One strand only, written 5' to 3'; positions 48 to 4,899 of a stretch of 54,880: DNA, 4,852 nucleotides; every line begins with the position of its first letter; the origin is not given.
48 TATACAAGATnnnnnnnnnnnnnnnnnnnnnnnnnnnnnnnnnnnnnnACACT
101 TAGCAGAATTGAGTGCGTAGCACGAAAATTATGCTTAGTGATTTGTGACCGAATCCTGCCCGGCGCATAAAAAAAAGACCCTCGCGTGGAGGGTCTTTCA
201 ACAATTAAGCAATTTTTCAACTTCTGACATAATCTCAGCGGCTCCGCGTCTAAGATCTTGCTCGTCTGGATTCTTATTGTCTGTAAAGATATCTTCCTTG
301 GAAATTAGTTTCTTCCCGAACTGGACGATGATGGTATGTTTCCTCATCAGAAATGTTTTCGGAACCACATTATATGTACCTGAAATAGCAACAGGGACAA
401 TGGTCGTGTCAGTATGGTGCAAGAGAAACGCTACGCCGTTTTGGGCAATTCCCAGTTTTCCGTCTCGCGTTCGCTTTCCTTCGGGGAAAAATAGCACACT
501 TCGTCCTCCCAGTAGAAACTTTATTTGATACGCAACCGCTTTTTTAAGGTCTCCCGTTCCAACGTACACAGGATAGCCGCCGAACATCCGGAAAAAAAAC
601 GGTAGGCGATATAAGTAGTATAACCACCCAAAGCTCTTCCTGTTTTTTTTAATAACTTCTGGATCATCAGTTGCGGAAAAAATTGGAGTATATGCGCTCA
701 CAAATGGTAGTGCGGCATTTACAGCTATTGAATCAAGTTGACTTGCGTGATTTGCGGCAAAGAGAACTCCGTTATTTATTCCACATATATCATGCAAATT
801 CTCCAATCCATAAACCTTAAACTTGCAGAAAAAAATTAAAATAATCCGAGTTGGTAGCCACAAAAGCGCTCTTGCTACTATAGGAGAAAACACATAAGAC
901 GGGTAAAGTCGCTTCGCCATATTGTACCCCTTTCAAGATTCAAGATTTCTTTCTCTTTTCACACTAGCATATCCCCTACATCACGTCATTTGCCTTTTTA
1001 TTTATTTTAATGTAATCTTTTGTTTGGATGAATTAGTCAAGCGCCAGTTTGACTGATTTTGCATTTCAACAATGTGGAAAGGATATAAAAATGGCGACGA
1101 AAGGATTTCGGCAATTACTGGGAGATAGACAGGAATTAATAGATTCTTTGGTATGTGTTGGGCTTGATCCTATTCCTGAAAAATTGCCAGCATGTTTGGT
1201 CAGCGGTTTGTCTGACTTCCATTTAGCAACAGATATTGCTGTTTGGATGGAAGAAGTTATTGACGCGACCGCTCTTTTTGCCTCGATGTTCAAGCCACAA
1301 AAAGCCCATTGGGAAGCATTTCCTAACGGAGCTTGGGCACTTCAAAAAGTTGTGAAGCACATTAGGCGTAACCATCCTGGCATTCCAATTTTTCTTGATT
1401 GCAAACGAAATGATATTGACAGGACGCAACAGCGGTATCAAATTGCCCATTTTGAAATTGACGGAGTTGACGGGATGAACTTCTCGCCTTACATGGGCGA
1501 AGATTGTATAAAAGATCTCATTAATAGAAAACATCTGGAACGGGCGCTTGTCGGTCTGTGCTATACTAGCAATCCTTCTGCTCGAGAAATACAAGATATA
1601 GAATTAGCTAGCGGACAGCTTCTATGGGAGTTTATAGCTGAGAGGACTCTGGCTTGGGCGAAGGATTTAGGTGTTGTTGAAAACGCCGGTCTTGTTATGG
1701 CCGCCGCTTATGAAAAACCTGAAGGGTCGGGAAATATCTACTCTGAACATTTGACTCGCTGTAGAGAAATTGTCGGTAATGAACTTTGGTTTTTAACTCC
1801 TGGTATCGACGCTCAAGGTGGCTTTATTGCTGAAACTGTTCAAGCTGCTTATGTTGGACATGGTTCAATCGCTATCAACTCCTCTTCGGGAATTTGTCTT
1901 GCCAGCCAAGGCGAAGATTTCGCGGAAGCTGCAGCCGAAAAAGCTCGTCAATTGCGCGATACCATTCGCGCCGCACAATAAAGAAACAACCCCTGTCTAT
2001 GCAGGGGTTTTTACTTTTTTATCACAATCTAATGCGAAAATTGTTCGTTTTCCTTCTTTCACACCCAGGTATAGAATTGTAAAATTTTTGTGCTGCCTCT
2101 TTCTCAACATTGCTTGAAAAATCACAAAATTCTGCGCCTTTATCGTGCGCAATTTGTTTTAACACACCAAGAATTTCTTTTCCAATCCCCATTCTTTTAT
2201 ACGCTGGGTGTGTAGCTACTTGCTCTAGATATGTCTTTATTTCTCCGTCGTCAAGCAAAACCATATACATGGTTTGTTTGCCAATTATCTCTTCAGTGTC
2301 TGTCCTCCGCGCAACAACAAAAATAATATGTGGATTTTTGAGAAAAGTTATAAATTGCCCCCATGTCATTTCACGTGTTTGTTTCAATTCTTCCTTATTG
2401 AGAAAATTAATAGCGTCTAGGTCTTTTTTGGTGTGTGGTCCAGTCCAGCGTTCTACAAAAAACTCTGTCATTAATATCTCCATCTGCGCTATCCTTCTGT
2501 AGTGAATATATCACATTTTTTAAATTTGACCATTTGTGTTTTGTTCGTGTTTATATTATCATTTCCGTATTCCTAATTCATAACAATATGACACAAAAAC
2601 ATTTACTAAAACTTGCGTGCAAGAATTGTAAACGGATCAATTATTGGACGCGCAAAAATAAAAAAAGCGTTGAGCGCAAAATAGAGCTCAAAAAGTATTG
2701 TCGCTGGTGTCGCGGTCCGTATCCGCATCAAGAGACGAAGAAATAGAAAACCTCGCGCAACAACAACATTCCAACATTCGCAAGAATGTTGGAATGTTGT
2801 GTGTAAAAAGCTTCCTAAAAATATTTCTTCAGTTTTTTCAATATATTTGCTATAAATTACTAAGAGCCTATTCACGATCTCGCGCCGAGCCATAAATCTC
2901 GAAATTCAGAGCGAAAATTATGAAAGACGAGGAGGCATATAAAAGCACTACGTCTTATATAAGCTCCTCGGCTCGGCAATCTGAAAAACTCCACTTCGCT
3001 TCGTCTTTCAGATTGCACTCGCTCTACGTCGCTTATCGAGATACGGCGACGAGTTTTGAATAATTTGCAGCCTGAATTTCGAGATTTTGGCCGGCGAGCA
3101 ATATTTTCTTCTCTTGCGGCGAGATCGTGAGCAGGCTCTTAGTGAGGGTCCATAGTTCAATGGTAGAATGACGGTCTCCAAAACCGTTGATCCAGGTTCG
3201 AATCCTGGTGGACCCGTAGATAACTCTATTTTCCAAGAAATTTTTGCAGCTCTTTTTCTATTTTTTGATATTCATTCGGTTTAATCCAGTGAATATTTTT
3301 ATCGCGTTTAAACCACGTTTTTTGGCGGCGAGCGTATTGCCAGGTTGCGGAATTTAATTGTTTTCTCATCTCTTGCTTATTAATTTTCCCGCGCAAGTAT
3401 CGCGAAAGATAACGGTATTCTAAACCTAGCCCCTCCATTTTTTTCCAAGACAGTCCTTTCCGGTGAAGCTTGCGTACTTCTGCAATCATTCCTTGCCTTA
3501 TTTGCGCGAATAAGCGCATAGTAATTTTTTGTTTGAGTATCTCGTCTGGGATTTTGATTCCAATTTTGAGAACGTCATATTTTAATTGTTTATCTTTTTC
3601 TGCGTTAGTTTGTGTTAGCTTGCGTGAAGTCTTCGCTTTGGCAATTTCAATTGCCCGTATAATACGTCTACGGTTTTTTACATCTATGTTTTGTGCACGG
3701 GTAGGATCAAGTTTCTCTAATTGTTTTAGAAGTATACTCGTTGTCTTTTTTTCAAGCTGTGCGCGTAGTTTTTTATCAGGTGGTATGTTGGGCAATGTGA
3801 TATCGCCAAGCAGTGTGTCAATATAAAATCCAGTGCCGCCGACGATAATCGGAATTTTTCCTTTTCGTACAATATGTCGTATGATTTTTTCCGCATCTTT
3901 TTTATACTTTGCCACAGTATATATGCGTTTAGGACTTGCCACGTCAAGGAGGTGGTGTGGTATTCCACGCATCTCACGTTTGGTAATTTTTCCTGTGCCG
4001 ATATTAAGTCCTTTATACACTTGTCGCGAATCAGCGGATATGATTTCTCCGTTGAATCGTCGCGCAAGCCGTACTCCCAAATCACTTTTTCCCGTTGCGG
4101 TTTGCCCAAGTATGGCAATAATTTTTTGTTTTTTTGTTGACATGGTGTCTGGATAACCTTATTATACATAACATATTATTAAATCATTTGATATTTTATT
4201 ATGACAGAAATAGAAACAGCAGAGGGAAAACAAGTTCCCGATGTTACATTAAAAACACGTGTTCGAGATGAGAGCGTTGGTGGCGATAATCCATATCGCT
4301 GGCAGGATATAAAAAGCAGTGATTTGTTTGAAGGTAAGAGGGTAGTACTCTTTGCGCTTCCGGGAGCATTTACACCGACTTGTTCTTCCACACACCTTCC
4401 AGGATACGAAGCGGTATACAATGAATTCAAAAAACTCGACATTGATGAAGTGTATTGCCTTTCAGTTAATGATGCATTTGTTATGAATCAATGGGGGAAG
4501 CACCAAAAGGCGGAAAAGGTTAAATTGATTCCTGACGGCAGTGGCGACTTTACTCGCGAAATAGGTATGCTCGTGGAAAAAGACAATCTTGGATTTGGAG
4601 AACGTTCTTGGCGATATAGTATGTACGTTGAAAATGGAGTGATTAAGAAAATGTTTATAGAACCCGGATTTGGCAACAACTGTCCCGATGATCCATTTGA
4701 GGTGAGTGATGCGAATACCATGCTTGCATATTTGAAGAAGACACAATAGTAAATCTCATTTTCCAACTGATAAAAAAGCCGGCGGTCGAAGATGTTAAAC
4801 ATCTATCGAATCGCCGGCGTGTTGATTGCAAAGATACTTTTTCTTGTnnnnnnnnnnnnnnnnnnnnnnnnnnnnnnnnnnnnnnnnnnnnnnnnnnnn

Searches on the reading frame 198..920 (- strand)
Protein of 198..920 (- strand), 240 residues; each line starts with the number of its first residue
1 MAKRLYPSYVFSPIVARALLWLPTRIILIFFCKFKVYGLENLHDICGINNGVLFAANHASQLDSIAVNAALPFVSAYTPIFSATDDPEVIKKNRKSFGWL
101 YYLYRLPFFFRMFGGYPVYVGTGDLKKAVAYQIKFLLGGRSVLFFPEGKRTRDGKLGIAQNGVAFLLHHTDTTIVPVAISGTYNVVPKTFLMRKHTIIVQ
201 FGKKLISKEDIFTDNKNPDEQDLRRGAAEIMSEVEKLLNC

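Call 15: search_protein_families(library=pfam, proteins=[window:198-920:-], max_evalue=0.001)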
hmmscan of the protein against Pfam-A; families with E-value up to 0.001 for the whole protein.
window:198-920:- (240 aa): 1 family
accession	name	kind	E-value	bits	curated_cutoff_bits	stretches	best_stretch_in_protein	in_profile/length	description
PF01553.26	Acyltransferase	-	7.1e-16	58.7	23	1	33-180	1-132/132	Acyltransferase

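Call 36: find_encoding_contigs(protein=window:198-920:-, flank=10000, max_places=2)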
Protein window:198-920:- (240 aa): 12 contigs read that carry it; 2 places shown.
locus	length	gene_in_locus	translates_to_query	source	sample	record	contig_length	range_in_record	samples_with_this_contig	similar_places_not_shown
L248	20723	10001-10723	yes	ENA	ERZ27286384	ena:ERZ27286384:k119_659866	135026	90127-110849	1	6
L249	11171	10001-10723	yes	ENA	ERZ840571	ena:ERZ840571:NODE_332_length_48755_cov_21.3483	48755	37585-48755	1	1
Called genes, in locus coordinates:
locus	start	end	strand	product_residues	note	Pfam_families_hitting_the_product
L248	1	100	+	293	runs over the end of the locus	PF02481:DNA_processg_A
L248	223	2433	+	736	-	PF01751:Toprim, PF01131:Topoisom_bac, PF01396:Zn_ribbon_Top1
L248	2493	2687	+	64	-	-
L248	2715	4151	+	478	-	PF13328:HD_4, PF01966:HD, PF04607:RelA_SpoT, PF02824:TGS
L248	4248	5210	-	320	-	PF02195:ParB_N, PF17762:HTH_ParB, PF23552:ParB_C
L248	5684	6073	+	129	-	-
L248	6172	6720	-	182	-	PF00578:AhpC-TSA, PF08534:Redoxin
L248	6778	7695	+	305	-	PF01745:IPT (weak), PF01715:IPPT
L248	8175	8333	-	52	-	PF00471:Ribosomal_L33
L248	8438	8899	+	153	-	PF00583:Acetyltransf_1, PF13508:Acetyltransf_7 (weak)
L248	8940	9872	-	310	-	PF00215:OMPdecase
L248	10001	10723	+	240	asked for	PF01553:Acyltransferase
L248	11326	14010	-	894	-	PF02861:Clp_N, PF23569:NBD_SMAX1 (weak), PF00004:AAA, PF17871:AAA_lid_9, PF00004:AAA, PF07724:AAA_2, PF07728:AAA_5, PF10431:ClpB_D2-small, +4 more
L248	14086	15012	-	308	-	PF13365:Trypsin_2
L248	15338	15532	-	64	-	-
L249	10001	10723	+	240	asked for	PF01553:Acyltransferase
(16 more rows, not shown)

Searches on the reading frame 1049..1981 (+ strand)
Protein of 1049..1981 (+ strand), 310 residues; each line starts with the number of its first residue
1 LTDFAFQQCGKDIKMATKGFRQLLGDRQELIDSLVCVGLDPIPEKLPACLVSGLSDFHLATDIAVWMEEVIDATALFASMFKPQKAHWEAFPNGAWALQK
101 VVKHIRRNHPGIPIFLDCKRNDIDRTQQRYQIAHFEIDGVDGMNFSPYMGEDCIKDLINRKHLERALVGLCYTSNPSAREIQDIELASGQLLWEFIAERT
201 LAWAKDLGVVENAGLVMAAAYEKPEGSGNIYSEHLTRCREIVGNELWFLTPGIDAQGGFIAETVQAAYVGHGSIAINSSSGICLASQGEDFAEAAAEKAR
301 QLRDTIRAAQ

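Call 12: search_protein_families(library=pfam, proteins=[window:1049-1981:+], max_evalue=0.001)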
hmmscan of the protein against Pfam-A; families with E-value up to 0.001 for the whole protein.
window:1049-1981:+ (310 aa): 1 family
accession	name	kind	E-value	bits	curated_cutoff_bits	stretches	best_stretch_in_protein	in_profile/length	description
PF00215.30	OMPdecase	-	1.1e-15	58.6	27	1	35-287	3-213/221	Orotidine 5'-phosphate decarboxylase / HUMPS family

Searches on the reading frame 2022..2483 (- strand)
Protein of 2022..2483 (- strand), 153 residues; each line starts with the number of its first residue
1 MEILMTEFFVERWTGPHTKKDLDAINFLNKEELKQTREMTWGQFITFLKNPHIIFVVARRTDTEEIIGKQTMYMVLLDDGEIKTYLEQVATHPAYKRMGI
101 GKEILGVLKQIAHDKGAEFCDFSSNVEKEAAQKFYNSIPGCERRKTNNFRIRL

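Call 15: search_protein_families(library=pfam, proteins=[window:2022-2483:-], max_evalue=0.001)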
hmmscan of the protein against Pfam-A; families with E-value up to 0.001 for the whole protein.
window:2022-2483:- (153 aa): 2 families
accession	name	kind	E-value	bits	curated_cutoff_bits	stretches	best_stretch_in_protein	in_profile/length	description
PF00583.31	Acetyltransf_1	-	5.2e-09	36.8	20.7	1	42-135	27-111/116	Acetyltransferase (GNAT) family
PF13508.13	Acetyltransf_7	-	3.7e-07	30.8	27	1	54-137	4-79/84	Acetyltransferase (GNAT) domain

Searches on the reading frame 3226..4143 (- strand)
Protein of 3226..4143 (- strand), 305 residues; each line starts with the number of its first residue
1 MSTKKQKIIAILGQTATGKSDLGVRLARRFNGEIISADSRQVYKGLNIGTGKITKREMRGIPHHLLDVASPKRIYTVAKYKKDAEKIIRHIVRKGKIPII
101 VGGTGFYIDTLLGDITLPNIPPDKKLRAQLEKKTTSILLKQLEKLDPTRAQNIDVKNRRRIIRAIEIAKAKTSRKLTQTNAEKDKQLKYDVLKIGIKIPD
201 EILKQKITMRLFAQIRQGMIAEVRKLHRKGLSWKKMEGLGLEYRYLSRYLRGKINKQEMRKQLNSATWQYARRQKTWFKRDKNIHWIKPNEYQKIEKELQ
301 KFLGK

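Call 12: search_protein_families(library=pfam, proteins=[window:3226-4143:-], max_evalue=0.001)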
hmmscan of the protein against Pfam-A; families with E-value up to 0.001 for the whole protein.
window:3226-4143:- (305 aa): 2 families
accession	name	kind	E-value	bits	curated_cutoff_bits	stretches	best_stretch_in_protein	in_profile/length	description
PF01715.23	IPPT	-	8.3e-71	238.9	23.6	1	41-281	1-243/243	IPP transferase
PF01745.22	IPT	-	3e-07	30.6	20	1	7-66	2-61/233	Isopentenyl transferase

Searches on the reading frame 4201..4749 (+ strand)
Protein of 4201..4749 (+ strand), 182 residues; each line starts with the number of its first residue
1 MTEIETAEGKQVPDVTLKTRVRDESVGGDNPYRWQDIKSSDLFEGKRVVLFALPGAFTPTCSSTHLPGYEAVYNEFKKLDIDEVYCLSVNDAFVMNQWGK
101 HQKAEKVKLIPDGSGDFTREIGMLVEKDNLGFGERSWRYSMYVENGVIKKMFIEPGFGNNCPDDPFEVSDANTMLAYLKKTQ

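Call 15: search_protein_families(library=pfam, proteins=[window:4201-4749:+], max_evalue=0.001)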
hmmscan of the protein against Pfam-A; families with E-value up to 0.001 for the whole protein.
window:4201-4749:+ (182 aa): 2 families
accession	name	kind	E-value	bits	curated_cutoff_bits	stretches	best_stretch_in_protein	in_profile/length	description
PF08534.16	Redoxin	-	8e-29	100.8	26.6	1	9-156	3-136/148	Redoxin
PF00578.27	AhpC-TSA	-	3.2e-14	53.4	26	1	9-133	2-105/124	AhpC/TSA family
